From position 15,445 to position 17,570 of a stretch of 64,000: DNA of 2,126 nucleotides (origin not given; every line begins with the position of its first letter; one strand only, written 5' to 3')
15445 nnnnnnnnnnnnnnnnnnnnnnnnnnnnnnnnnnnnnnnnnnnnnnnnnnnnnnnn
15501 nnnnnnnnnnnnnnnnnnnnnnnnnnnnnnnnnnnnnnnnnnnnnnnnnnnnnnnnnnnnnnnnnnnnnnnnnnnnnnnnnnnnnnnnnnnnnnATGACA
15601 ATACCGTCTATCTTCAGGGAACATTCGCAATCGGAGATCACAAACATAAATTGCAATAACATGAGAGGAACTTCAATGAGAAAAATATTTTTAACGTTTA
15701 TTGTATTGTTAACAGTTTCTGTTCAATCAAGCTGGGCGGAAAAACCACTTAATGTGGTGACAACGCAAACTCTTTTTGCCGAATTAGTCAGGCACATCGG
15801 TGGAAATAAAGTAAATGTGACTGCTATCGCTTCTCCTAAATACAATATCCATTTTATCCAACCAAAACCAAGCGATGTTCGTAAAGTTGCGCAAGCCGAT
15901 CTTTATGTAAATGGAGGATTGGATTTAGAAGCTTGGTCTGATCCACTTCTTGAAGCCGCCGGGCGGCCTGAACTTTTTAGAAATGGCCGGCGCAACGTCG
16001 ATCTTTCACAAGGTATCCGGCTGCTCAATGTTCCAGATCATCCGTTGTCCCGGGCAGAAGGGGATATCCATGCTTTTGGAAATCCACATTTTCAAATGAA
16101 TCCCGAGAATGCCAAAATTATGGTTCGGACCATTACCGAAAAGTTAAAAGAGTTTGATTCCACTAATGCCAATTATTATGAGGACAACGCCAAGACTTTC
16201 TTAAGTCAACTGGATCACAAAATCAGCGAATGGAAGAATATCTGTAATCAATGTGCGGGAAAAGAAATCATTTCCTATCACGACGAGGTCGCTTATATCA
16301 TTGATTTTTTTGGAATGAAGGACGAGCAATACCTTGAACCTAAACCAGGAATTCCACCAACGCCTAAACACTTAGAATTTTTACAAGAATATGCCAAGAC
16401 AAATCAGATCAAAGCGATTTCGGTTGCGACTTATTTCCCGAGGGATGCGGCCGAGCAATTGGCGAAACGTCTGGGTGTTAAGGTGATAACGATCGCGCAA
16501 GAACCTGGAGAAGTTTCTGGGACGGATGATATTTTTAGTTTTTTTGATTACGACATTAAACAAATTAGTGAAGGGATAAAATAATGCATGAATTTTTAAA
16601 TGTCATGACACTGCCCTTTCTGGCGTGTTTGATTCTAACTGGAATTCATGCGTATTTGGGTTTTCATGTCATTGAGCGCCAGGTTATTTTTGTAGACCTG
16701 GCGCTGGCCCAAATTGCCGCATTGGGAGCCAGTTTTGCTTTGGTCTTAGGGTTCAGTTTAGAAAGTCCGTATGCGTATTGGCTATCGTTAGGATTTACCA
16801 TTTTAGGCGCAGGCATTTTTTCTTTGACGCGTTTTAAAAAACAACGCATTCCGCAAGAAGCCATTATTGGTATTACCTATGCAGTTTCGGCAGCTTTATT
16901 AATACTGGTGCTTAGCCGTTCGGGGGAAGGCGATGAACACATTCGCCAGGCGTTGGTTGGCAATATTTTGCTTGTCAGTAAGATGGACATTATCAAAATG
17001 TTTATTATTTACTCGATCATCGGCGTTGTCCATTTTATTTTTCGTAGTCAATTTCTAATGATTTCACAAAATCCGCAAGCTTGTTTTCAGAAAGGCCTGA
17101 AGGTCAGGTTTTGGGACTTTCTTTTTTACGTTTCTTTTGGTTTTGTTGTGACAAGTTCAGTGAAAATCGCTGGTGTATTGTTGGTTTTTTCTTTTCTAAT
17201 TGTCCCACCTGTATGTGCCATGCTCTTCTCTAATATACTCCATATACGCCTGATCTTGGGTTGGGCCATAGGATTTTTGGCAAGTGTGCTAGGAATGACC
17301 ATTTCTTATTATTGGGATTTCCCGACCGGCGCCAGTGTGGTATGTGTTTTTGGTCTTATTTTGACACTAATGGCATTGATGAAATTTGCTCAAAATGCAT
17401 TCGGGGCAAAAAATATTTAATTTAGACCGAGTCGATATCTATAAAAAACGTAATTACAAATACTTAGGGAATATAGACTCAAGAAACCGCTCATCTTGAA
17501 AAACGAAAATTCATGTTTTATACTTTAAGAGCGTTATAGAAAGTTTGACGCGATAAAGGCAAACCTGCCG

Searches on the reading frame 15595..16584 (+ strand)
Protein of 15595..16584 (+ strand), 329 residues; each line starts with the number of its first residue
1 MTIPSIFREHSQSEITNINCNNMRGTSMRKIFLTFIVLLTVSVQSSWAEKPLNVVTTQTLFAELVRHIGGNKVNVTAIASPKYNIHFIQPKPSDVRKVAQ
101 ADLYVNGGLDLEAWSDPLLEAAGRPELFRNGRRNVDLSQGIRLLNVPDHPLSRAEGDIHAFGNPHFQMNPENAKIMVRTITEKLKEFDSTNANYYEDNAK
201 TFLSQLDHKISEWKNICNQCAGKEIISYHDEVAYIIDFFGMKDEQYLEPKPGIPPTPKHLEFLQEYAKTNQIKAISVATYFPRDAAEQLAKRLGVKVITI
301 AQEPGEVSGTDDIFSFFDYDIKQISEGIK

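Call 68: search_protein_families(library=pfam, proteins=[window:15595-16584:+], max_evalue=0.00001)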
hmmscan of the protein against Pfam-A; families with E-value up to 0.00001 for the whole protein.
window:15595-16584:+ (329 aa): 1 family
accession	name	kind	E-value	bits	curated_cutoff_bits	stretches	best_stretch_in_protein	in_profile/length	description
PF01297.22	ZnuA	-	2.7e-52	178.3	29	1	54-326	1-262/263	Zinc-uptake complex component A periplasmic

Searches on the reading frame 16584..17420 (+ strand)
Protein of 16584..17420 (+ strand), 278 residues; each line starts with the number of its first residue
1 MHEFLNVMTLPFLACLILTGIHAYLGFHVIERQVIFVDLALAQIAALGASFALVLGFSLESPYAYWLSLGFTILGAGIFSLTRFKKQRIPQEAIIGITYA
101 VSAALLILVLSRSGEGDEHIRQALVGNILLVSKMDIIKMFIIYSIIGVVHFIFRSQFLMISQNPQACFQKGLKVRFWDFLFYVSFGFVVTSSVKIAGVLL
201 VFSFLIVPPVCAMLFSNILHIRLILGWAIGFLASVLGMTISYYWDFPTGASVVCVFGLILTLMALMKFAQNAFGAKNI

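Call 68: search_protein_families(library=pfam, proteins=[window:16584-17420:+], max_evalue=0.00001)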
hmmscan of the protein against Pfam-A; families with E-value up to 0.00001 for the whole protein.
window:16584-17420:+ (278 aa): 2 families
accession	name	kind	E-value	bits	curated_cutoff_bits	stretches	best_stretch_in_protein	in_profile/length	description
PF00950.22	ABC-3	-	6.4e-35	121.3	20.1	1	7-263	4-254/258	ABC 3 transport family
PF01032.23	FecCD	-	4.3e-06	26.4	26.5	1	42-262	80-307/311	FecCD transport family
